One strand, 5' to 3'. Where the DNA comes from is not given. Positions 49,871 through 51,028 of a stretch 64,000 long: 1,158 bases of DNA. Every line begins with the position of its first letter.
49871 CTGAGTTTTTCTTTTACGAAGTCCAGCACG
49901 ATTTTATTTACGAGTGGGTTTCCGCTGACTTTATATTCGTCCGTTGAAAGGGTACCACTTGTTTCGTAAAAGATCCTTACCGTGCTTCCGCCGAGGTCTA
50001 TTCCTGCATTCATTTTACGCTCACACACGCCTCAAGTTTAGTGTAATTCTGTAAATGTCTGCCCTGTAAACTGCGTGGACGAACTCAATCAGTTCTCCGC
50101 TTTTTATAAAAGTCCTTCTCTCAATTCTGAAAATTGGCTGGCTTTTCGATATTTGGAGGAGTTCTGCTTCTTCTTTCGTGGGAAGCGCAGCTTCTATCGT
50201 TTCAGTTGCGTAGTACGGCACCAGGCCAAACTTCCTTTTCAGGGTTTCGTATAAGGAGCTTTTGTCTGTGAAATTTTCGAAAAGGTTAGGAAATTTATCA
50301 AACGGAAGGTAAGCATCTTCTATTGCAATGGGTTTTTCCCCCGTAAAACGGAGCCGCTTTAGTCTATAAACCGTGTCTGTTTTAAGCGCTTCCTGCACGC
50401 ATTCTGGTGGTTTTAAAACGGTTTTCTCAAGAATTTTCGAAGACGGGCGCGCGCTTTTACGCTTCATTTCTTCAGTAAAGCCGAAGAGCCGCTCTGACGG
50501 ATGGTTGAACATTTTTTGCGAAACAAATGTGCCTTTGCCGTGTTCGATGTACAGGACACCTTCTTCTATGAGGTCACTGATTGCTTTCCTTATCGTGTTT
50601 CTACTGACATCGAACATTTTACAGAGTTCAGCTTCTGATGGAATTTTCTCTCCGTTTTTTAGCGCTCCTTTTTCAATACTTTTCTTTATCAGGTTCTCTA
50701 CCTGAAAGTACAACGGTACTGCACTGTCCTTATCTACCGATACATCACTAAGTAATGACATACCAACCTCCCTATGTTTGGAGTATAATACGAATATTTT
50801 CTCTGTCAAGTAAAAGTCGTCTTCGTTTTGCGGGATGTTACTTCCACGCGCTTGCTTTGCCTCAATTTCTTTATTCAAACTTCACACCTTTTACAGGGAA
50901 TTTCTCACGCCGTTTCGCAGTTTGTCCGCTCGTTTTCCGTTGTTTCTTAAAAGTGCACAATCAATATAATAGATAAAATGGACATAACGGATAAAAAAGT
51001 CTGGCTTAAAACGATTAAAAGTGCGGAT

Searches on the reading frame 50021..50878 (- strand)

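Call 62: search_protein_families(library=pfam, proteins=[window:50021-50878:-], max_evalue=0.0001)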
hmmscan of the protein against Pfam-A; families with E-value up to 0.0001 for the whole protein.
window:50021-50878:- (285 aa): 4 families
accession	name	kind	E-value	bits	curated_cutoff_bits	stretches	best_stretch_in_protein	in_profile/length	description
PF07702.18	UTRA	-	1.7e-34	119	23.8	1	144-277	5-141/141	UTRA domain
PF00392.27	GntR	-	3e-19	68.9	27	1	57-119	2-64/64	Bacterial regulatory proteins, gntR family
PF14502.12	HTH_41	-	6.5e-06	25.9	25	1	74-113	1-40/48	Helix-turn-helix domain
PF08279.18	HTH_11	-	3.2e-05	24.2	25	1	82-112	18-49/55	HTH domain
